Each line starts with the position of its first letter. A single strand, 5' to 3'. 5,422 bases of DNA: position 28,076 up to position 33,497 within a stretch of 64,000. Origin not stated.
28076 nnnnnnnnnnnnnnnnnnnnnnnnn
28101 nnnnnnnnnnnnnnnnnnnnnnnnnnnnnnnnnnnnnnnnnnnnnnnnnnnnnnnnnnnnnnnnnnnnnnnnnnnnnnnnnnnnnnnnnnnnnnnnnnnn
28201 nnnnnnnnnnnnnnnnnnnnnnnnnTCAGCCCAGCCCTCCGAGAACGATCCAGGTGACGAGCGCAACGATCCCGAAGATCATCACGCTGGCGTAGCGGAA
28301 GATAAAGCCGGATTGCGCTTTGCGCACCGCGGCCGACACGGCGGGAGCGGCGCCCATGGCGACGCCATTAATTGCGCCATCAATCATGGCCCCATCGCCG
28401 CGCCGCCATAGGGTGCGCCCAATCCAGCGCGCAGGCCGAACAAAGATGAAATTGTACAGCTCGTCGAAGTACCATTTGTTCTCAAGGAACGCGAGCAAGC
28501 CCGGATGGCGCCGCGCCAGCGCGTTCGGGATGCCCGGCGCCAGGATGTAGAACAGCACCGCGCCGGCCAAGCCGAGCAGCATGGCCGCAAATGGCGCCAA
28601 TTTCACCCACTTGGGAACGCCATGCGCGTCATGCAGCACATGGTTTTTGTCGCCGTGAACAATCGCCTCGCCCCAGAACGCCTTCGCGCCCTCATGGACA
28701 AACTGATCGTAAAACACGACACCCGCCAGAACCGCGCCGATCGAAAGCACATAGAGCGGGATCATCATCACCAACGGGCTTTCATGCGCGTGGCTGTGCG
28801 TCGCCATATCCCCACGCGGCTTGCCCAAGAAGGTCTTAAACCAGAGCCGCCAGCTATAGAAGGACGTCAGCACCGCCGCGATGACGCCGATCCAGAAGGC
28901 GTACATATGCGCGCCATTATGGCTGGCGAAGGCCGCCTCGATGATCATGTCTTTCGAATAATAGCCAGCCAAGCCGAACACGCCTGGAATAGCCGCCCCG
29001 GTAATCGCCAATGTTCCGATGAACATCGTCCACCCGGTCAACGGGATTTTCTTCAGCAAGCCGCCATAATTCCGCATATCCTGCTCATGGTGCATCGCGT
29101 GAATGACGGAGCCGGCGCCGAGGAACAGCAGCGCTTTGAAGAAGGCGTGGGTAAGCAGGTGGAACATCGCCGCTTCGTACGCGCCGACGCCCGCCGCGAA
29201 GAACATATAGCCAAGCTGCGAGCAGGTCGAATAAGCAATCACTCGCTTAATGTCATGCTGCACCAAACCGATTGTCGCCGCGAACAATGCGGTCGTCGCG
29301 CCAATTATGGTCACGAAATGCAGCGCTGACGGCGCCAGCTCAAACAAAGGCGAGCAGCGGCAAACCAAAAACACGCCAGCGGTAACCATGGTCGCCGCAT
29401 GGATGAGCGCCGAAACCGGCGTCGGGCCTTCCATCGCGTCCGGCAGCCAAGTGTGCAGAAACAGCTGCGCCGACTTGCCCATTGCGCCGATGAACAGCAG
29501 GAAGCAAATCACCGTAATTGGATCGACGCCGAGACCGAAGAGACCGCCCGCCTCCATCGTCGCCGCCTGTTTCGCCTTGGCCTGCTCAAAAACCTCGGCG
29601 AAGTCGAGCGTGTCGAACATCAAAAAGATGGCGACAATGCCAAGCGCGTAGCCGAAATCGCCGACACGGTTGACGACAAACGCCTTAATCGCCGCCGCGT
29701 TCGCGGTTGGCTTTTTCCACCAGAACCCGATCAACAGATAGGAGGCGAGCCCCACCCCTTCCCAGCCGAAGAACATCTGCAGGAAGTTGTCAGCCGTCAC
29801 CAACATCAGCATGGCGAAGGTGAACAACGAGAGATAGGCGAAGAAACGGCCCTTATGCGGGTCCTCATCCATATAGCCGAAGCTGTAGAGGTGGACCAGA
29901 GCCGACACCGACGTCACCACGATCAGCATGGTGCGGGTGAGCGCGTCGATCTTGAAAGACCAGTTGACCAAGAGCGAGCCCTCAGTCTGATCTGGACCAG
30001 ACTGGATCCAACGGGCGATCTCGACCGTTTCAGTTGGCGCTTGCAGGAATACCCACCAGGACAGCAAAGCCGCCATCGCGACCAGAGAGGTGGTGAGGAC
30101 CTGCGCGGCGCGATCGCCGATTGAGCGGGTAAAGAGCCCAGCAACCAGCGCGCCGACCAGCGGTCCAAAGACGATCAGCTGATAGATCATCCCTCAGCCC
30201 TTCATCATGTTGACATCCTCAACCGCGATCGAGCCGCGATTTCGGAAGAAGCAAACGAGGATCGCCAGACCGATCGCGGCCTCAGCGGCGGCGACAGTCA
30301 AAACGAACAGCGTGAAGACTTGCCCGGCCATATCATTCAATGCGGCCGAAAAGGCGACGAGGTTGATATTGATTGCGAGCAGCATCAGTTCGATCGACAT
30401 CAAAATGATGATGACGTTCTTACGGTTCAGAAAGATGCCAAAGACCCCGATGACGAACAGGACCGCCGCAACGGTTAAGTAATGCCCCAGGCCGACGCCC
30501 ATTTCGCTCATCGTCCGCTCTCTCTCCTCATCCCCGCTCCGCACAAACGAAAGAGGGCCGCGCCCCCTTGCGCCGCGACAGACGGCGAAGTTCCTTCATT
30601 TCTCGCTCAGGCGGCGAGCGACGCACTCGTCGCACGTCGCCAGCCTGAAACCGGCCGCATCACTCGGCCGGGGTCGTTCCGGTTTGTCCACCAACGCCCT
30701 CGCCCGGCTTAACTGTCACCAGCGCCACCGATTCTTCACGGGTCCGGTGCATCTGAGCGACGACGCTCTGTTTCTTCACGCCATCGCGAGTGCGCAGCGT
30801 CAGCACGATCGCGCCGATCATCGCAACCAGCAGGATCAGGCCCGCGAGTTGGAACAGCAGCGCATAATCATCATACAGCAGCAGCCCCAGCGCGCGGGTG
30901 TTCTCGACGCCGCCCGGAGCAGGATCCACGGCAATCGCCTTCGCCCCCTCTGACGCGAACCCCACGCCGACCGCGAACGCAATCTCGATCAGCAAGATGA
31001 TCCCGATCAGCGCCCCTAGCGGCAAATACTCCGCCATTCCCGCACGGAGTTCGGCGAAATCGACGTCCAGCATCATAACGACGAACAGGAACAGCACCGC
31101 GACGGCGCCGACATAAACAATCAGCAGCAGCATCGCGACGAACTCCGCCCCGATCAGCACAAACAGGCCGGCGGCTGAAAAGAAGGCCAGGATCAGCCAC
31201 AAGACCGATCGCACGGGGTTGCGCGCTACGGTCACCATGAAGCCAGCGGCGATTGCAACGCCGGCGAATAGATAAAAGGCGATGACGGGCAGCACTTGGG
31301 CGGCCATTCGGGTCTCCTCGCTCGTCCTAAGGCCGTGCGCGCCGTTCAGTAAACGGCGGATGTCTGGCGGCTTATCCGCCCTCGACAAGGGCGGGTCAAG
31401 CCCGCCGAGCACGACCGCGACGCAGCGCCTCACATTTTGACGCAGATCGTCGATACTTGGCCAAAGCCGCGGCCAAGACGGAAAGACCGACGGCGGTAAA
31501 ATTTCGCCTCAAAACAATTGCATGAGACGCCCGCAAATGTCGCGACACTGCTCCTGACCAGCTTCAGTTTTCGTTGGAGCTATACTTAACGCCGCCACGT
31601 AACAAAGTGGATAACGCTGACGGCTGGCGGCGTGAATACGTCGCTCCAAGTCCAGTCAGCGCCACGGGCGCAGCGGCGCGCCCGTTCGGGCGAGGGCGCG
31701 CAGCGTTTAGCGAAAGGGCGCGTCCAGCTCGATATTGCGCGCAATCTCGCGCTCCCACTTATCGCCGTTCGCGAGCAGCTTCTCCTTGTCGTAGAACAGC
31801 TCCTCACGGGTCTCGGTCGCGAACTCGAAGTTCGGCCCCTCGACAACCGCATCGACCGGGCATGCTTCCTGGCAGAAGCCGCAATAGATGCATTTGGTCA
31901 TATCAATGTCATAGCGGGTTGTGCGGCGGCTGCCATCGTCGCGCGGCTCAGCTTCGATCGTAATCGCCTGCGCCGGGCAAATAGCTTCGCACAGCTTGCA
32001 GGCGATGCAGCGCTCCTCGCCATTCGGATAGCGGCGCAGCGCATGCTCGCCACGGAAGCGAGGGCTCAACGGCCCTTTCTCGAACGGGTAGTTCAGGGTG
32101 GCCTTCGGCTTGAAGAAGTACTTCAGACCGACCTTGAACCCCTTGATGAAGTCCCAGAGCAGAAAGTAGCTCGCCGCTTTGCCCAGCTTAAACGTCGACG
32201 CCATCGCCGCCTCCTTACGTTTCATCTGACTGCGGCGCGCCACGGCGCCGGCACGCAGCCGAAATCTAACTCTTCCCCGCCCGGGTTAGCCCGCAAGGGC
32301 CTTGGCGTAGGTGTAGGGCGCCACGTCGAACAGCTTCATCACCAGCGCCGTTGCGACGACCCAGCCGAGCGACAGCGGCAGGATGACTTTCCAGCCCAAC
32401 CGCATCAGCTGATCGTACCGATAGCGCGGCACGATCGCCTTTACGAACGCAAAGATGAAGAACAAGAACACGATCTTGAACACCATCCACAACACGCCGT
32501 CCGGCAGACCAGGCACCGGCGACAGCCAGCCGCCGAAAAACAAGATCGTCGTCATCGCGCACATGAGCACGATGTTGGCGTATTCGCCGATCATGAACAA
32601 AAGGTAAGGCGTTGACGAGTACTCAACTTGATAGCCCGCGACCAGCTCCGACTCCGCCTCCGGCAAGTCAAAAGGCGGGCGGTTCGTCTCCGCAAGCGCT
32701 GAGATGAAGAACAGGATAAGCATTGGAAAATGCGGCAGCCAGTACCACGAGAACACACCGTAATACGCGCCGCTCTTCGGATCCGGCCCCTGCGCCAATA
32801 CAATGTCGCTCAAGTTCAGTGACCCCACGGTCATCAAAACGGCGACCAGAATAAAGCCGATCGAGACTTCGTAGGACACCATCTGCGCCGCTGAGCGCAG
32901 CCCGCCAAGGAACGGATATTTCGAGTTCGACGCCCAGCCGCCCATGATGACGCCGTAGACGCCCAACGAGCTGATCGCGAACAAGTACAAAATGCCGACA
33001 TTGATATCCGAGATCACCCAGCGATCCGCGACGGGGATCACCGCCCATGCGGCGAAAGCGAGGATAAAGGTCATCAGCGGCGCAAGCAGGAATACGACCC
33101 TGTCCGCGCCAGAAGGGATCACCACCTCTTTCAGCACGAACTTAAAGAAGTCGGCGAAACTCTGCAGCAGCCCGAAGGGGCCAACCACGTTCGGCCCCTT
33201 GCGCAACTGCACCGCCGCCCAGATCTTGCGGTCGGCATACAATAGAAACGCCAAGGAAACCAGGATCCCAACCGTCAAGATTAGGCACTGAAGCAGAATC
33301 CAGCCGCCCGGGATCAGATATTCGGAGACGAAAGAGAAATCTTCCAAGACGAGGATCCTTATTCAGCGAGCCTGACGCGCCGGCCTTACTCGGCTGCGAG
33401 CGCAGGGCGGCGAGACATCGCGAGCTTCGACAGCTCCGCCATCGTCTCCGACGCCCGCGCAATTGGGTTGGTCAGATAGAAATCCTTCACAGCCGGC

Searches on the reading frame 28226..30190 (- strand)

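Call 20: search_protein_families(library=pfam, proteins=[window:28226-30190:-], max_evalue=0.001)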
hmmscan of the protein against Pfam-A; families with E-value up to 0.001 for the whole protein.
window:28226-30190:- (654 aa): 3 families
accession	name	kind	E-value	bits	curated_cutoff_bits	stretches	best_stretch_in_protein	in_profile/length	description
PF00361.26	Proton_antipo_M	-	2.5e-85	286.7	21.5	1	133-441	1-293/294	NADH:quinone oxidoreductase/Mrp antiporter, TM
PF00662.26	Proton_antipo_N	-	2.8e-18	66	24.5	1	71-117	5-51/51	NADH-Ubiquinone oxidoreductase (complex I), chain 5 N-terminus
PF06455.17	NADH5_C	-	3.8e-07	30.3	28.2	0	445-494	1-48/181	NADH dehydrogenase subunit 5 C-terminus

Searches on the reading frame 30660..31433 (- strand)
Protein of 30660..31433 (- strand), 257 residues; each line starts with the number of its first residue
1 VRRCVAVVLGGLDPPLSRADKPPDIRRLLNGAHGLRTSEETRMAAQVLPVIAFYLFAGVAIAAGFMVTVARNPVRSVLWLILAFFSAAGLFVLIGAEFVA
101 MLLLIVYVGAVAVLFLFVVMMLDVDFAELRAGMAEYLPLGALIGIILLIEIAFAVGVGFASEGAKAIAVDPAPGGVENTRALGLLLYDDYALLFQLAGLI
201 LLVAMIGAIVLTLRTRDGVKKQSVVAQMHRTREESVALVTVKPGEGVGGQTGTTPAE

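Call 20: search_protein_families(library=pfam, proteins=[window:30660-31433:-], max_evalue=0.001)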
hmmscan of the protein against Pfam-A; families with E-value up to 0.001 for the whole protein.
window:30660-31433:- (257 aa): 1 family
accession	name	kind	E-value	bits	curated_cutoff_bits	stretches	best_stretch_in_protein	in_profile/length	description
PF00499.25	Oxidored_q3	-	2.9e-38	131.3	33.2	1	64-211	2-146/146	NADH-ubiquinone/plastoquinone oxidoreductase chain 6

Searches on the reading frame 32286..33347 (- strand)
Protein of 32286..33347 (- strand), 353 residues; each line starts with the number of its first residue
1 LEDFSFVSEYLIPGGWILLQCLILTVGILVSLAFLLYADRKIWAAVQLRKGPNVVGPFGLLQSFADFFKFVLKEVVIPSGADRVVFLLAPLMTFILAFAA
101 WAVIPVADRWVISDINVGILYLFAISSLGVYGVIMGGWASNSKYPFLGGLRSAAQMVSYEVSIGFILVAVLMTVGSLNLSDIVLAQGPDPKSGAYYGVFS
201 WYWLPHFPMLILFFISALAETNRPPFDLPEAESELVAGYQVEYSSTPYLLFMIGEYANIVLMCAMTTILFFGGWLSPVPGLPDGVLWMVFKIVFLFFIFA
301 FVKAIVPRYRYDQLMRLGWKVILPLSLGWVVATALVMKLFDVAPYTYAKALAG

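Call 20: search_protein_families(library=pfam, proteins=[window:32286-33347:-], max_evalue=0.001)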
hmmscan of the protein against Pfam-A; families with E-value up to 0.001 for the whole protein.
window:32286-33347:- (353 aa): 1 family
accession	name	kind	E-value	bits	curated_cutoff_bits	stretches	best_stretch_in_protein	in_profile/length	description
PF00146.26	NADHdh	-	4.2e-121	404.3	27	1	20-334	2-298/298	NADH dehydrogenase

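Call 52: list_cluster_members(proteins=[window:32286-33347:-, window:33386-35521:-, window:28226-30190:-, window:26532-28226:-, window:24798-26453:-, window:30660-31433:-, window:31707-32243:-, window:20374-22026:+, window:6601-7365:-, window:30194-30544:-])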
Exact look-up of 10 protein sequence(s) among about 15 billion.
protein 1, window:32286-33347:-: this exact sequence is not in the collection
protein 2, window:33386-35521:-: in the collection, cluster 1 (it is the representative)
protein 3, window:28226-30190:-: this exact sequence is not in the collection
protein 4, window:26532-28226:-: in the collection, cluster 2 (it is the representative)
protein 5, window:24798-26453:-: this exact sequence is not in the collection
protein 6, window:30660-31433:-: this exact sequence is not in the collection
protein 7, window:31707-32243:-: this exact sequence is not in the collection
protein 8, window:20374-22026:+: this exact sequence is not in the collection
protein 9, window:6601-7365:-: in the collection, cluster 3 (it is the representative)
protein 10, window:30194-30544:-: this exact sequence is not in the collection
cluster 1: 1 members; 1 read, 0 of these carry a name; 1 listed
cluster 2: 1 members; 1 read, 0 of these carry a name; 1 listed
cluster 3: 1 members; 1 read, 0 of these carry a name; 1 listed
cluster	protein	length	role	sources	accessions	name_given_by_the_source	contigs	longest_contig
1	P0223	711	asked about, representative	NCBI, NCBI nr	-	-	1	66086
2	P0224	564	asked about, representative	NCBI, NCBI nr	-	-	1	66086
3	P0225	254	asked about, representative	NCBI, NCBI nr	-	-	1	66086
